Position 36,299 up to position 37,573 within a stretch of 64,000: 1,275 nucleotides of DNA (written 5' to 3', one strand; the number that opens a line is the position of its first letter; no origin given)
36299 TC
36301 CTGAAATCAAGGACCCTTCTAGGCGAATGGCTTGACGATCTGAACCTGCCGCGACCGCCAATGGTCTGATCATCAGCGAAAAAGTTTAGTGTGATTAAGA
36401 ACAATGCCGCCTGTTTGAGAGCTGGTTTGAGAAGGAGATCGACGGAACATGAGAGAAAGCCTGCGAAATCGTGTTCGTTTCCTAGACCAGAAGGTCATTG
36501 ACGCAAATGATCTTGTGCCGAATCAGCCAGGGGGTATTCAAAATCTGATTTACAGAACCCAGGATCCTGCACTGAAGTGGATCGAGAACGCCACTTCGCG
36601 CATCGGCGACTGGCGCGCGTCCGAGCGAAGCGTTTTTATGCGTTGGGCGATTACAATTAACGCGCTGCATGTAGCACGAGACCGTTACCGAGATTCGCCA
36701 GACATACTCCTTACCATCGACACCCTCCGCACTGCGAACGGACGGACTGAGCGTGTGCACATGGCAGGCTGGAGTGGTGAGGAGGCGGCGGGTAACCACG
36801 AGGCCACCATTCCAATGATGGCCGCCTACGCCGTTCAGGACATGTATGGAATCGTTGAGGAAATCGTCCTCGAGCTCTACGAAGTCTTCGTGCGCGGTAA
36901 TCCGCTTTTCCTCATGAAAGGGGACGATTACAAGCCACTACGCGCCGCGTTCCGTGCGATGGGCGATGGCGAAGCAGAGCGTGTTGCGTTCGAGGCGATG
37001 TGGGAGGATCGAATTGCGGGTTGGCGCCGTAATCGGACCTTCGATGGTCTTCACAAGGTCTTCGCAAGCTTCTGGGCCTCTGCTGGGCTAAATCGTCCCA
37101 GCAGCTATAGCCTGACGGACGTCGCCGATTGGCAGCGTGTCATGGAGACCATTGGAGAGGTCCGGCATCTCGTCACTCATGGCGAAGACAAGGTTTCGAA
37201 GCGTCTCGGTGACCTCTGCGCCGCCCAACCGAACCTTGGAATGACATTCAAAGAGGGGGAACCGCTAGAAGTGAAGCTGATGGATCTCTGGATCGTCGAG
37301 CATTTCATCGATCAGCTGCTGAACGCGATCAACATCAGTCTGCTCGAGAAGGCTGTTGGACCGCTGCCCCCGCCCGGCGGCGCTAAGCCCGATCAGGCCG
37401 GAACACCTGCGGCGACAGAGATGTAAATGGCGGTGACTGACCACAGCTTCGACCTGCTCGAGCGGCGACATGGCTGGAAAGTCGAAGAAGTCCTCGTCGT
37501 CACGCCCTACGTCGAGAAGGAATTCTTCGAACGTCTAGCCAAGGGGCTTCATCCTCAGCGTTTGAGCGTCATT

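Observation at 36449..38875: Abutting HEPN + divergent single-HKD PLD gene pair: candidate undescribed two-nuclease defence module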

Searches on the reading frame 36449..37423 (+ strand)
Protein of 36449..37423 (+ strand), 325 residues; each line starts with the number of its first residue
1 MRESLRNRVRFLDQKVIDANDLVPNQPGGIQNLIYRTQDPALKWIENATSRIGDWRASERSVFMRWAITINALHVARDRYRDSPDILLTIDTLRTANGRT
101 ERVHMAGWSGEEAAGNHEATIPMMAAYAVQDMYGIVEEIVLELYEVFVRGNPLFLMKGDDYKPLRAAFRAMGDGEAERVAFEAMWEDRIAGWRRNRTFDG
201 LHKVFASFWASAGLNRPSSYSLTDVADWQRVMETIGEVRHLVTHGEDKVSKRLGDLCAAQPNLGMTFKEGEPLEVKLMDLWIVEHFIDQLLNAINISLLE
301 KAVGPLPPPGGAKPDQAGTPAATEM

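Call 3: search_protein_families(library=pfam, proteins=[window:36449-37423:+], max_evalue=1)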
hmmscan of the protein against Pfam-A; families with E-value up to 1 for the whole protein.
window:36449-37423:+ (325 aa): 0 families

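Call 4: search_protein_families(library=padloc, proteins=[window:36449-37423:+], max_evalue=1)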
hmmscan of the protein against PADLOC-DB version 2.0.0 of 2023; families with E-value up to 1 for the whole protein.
window:36449-37423:+ (325 aa): 0 families

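Call 5: search_protein_families(library=ncbifam, proteins=[window:36449-37423:+], max_evalue=1)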
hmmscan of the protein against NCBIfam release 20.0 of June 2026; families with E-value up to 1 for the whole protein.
window:36449-37423:+ (325 aa): 0 families

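Call 6: find_homologous_proteins(query=window:36449-37423:+)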
Query window:36449-37423:+ (325 aa): 43 proteins with E <= 0.001 among 1965 candidates.
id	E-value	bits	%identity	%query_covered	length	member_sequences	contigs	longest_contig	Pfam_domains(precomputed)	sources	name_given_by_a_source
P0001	3.8e-218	741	99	100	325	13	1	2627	-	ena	-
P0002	4.0e-193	659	89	99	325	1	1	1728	-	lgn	-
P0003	9.5e-179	611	82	100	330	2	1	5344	-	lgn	-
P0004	5.1e-177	606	81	99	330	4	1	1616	-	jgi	jgi:hypothetical protein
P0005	3.1e-170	584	78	99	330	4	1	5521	-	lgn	-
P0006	5.8e-168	576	79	97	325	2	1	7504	-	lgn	-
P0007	1.7e-163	561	77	99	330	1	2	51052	-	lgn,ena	-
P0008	2.0e-163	561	75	99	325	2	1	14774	-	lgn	-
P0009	3.1e-159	547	77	98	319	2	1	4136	-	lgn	-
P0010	1.3e-157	542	74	98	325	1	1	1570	-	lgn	-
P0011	2.0e-152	525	75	94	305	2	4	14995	-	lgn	-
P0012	2.4e-145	502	69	95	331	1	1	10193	-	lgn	-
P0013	1.5e-116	407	58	96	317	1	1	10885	-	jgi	jgi:hypothetical protein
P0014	6.7e-111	389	59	86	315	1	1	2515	-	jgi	jgi:hypothetical protein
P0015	1.9e-110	387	56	94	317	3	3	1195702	-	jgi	jgi:hypothetical protein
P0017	1.6e-107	377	54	96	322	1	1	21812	-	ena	-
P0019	8.3e-100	352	53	95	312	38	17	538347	-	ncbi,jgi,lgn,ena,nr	ncbi:hypothetical protein MWU38_09530 [Qipengyuania sp. S6317L1]|nr:hypothetical protein [Qipengyuan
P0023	8.3e-89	316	47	95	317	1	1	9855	-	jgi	jgi:hypothetical protein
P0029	1.1e-79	286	45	94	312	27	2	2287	-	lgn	-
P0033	2.4e-75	272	45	93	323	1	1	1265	-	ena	-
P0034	3.6e-74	268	44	94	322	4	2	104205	-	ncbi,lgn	-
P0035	8.7e-73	263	46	82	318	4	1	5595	-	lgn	-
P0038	3.0e-69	252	40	94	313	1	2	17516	-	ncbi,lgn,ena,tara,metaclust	tara:strand:+ start:477 stop:1418 length:942 start_codon:yes stop_codon:yes gene_type:complete|metac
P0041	3.8e-64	235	39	94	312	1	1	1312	-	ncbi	-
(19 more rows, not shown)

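Call 19: find_related_loci(query=A1, collection=metagenome_contigs, flank=8000)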
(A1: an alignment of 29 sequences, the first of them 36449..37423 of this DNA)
Query A1 (325 aa) in metagenome_contigs; peptide patterns used: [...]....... (x = any residue, [..] = any of these).
69 stretches matched a pattern; 28 encode a relative of the query (tblastn E <= 1e-3); 28 distinct loci.
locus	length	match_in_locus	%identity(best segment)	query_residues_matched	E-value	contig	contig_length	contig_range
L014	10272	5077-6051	99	1-325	0e+0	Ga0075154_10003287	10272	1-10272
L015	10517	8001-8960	81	1-320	2e-180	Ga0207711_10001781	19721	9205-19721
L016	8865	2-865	84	33-320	5e-166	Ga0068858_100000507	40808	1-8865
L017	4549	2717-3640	56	1-307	9e-117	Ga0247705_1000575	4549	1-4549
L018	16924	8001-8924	56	1-307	6e-116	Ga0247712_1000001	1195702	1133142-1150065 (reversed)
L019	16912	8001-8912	54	1-304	4e-108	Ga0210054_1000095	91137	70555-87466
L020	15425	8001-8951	52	1-313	4e-107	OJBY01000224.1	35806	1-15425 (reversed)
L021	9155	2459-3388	52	1-309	1e-105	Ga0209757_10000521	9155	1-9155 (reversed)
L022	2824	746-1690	48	1-314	4e-96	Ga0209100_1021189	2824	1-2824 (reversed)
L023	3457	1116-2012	42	4-306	3e-81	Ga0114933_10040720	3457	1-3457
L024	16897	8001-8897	42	4-306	1e-80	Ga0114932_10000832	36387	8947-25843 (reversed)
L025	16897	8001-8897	42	4-306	8e-80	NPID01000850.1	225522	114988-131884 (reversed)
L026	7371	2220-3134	44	4-308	1e-78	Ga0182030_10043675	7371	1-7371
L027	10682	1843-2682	44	32-310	9e-76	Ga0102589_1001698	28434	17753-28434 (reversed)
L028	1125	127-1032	42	4-305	2e-81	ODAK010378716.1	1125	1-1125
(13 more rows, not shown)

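Call 23: predict_structure(alignment_id=A1)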
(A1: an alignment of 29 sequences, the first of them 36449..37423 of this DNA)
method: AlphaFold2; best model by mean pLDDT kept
length: 325 residues; sequences in the alignment: 29
mean_pLDDT: 88.0   pTM: 0.81
mean pLDDT of the five models: 88.0, 87.7, 87.7, 84.4, 83.3
residues with pLDDT >= 90: 253; 70-90: 32; 50-70: 22; < 50: 18
segments of 3 or more residues with pLDDT < 50: 311-325
pLDDT, mean of each block of 10 residues (from residue 1): 54 73 61 90 96 91 93 95 91 92 92 95 94 95 95 92 94 94 94 86 96 95 95 97 95 97 94 94 95 96 83 43 34
secondary structure, 60 per line:
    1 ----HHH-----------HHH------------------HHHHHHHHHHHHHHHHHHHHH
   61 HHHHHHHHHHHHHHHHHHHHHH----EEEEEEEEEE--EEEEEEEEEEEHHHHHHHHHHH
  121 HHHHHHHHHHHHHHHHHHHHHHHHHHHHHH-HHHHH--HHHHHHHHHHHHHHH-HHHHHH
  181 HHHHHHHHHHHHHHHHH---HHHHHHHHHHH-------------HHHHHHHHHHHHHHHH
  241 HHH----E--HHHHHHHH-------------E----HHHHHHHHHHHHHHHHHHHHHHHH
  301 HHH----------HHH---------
elements in order: H40-82 E87-96 E99-109 H110-150 H152-156 H159-173 H175-197 H201-211 H225-243 H251-258 H277-303

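Call 27: fold_search(model_id=the predicted structure, library=pdb)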
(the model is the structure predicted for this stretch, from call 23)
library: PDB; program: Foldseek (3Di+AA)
matches with E <= 10: 285; with E <= 0.001: 0
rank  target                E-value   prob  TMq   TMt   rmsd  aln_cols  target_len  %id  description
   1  7dxp_A                4.6e-01  0.12  0.14  0.12  25.8       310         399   10  Influenza H5N1 nucleoprotein in complex with nucleotides (released 2021-04-14)
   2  4v2q_A                8.9e-01  0.10  0.15  0.09  13.9       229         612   11  Ironing out their differences: Dissecting the structural determinants of a phenylalanine aminomutase and ammonia lyase (released 2014-12-10)
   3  5gli                  9.3e-01  0.10  0.19  0.16  21.0       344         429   13  Human endothelin receptor type-B in the ligand-free form (released 2016-09-07)
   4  4uca_A                9.3e-01  0.08  0.11  0.14  21.4       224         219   15  N-terminal globular domain of the RSV Nucleoprotein in complex with C- terminal peptide of the Phosphoprotein (released 2015-08-19)
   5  4uc7_A                9.8e-01  0.07  0.10  0.13  20.8       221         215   15  N-terminal globular domain of the RSV Nucleoprotein (released 2015-08-19)
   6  9nlz_G                9.8e-01  0.06  0.12  0.13  24.5       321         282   13  Y20S (Sec18-Sec17-Sec9-Sso1-Snc1) EDTA - Class 8 (released 2025-10-01)
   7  1fxk_B                1.0e+00  0.63  0.20  0.46   8.1       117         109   10  CRYSTAL STRUCTURE OF ARCHAEAL PREFOLDIN (GIMC). (released 2000-12-06)
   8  6rgs_A                1.1e+00  0.05  0.12  0.07  21.8       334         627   11  Crystal Structure of Phenylalanine Ammonia Lyase (PAL) from Petroselinum crispum bound to cinnamate (released 2019-09-04)
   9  4cq5_C                1.1e+00  0.07  0.12  0.08  18.7       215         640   13  Structural Investigations into the Stereochemistry and Activity of a Phenylalanine-2,3-Aminomutase from Taxus chinensi (released 2014-05-07)
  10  3vr4_G                1.2e+00  0.11  0.12  0.18  18.1       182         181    8  Crystal structure of Enterococcus hirae V1-ATPase [eV1] (released 2013-01-16)
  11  5knb_G                1.2e+00  0.10  0.11  0.19  19.3       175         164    8  Crystal structure of the 2 ADP-bound V1 complex (released 2016-11-02)
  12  4c6g_D                1.2e+00  0.08  0.14  0.09  15.5       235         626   14  Structural Investigations into the Stereochemistry and Activity of a Phenylalanine-2,3-Aminomutase from Taxus chinensi (released 2014-05-07)
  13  4c5s_B                1.2e+00  0.06  0.12  0.08  15.9       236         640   14  Structural Investigations into the Stereochemistry and Activity of a Phenylalanine-2,3-Aminomutase from Taxus chinensi (released 2014-05-07)
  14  3tg6_B                1.3e+00  0.06  0.12  0.10  25.0       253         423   11  Crystal Structure of Influenza A Virus nucleoprotein with Ligand (released 2012-08-29)
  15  5azs_B                1.4e+00  0.08  0.16  0.13  24.6       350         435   12  Crystal structure of a membrane protein from Pseudomonas aeruginosa (released 2016-06-08)
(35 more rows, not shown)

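Call 28: search_protein_families(library=pfam, alignment_id=A1, max_evalue=10)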
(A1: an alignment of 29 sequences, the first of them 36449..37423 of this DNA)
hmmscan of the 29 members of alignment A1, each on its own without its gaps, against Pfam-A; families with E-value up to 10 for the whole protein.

A. member 1, window:36449-37423:+ (325 aa): 0 families

B. families by the number of members that match (of 29 scanned): 11 families
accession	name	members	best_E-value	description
PF19760.4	DUF6247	7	0.0057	Family of unknown function (DUF6247)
PF18735.6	HEPN_RiboL-PSP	6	0.0095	RiboL-PSP-HEPN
PF07521.17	RMMBL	2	0.094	Zn-dependent metallo-hydrolase RNA specificity domain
PF08770.17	SoxZ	2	0.14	Sulphur oxidation protein SoxZ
PF10023.15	Aminopep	1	0.02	Putative aminopeptidase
PF01863.23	YgjP-like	1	0.04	YgjP-like, metallopeptidase domain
PF05854.16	MC1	1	0.15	Non-histone chromosomal protein MC1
PF21395.2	Arc_capsid_dom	1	0.16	Activity-regulated cytoskeleton-associated protein, capsid domain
PF03524.21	CagX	1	0.2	Conjugal transfer protein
PF18458.6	XPB_DRD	1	1.7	Xeroderma pigmentosum group B helicase damage recognition domain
PF22002.1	MTLN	1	2.7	Mitoregulin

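Call 29: search_solved_structures(query=A1, max_evalue=10, show_alignments=3)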
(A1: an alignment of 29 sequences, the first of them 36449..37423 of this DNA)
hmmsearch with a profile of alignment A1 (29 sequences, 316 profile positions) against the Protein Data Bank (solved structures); distinct sequences matched with E-value up to 10: 1.
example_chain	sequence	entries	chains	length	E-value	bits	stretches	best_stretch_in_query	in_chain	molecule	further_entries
1v4g_A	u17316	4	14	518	1.4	10.7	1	142-179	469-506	Glutamate--cysteine ligase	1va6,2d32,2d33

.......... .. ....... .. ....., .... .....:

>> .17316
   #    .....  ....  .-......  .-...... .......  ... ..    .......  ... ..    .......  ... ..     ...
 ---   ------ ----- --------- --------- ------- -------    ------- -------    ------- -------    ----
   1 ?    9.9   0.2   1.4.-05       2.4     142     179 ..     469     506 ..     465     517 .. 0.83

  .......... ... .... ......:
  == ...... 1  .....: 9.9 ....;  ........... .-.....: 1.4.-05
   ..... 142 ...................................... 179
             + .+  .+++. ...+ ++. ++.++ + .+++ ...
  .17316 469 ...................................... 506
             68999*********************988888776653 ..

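Call 34: find_encoding_contigs(protein=P0007, flank=8000, max_places=3)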
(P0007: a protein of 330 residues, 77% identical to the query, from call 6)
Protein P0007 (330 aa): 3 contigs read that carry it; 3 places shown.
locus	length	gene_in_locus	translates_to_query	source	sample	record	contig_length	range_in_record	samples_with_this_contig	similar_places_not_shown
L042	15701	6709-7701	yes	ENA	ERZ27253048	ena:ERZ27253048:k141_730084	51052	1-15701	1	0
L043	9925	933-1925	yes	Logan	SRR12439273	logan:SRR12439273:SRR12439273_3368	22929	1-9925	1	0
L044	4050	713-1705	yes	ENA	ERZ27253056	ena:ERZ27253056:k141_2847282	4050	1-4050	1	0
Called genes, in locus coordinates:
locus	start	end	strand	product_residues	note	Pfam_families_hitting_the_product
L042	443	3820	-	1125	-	PF00580:UvrD-helicase, PF13245:AAA_19, PF13361:UvrD_C, PF13538:UvrD_C_2 (faint)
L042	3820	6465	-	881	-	PF12705:PDDEXK_1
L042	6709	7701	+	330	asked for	-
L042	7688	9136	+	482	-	-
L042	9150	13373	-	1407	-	PF25794:SACS (faint)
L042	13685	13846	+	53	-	-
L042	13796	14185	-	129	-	PF03852:Vsr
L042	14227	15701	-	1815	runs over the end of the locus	PF10412:TrwB_AAD_bind (faint)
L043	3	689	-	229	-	?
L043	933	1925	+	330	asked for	-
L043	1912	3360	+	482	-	-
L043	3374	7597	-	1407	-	PF25794:SACS (faint)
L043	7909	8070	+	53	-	-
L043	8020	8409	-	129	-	PF03852:Vsr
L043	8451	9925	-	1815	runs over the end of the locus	PF10412:TrwB_AAD_bind (faint)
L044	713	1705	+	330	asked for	-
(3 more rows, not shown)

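Call 35: find_encoding_contigs(protein=P0012, flank=8000, max_places=3)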
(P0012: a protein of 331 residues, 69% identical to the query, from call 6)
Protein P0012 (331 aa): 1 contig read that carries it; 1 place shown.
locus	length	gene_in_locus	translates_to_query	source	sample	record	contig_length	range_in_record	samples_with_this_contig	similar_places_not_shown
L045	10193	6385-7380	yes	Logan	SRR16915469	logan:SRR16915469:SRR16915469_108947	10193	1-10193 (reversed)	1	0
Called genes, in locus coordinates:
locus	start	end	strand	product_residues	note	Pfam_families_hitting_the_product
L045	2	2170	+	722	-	?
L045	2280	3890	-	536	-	-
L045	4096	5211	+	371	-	-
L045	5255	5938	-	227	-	PF02534:T4SS-DNA_transf, PF10412:TrwB_AAD_bind, PF12696:TraG-D_C, PF00990:GGDEF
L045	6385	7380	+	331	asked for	-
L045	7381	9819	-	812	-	-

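Call 36: find_encoding_contigs(protein=P0008, flank=8000, max_places=3)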
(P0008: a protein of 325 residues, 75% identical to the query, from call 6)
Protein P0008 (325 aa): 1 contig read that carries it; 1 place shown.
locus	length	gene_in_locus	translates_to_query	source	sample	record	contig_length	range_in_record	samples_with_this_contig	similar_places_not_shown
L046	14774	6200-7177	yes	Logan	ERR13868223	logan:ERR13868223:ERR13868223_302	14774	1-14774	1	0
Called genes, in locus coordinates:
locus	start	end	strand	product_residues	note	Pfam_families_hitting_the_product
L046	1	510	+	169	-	?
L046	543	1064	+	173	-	-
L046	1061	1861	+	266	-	-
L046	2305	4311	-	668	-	PF01580:FtsK_SpoIIIE (faint), PF01935:DUF87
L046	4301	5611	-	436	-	PF13289:SIR2_2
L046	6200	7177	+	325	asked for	-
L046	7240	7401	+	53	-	-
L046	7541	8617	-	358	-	PF01381:HTH_3, PF13560:HTH_31, PF06114:Peptidase_M78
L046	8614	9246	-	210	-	-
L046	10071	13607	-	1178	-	PF13676:TIR_2 (weak), PF07693:KAP_NTPase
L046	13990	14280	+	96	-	PF00072:Response_reg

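Call 40: search_protein_representatives(alignment_id=A1)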
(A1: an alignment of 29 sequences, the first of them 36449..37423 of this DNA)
Query: 29 sequences, 316 profile positions. Proteins with E-value up to 0.001 (for the whole library): 134; up to 1e-10: 109; up to 1e-30: 73. The best 134 are listed.
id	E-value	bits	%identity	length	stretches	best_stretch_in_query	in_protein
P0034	4.2e-132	456.0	-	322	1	1-312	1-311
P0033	4.1e-125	433.0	-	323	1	3-310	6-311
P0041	1.9e-120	417.7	-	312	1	4-308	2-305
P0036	4.7e-110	383.5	-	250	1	64-310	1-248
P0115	1.7e-103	362.0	-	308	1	4-301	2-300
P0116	1.3e-100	352.6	-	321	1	2-310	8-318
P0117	3.8e-99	347.7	-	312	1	6-308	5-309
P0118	2.2e-97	341.9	-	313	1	5-302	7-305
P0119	4.4e-95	334.4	-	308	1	7-308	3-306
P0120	7.7e-95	333.6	-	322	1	6-310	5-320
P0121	1.5e-92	326.0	-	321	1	2-305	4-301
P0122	1.5e-91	322.8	-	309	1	4-303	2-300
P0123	1.8e-90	319.3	-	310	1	1-302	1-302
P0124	7.2e-89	314.0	-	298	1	27-307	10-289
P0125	3.1e-88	311.9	-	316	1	10-301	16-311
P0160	1.8e-57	210.8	-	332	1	21-298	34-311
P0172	2.0e-40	154.8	-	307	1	40-300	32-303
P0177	3.1e-35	137.7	-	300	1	35-300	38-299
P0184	5.6e-30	120.5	-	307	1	39-308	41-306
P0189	4.9e-25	104.2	-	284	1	39-302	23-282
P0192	4.0e-24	101.2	-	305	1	27-302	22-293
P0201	1.3e-20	89.7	-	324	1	206-308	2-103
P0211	3.0e-15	72.1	-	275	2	4-121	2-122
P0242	7.8e-04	34.6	-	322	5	58-107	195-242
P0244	8.2e-04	34.5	-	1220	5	210-269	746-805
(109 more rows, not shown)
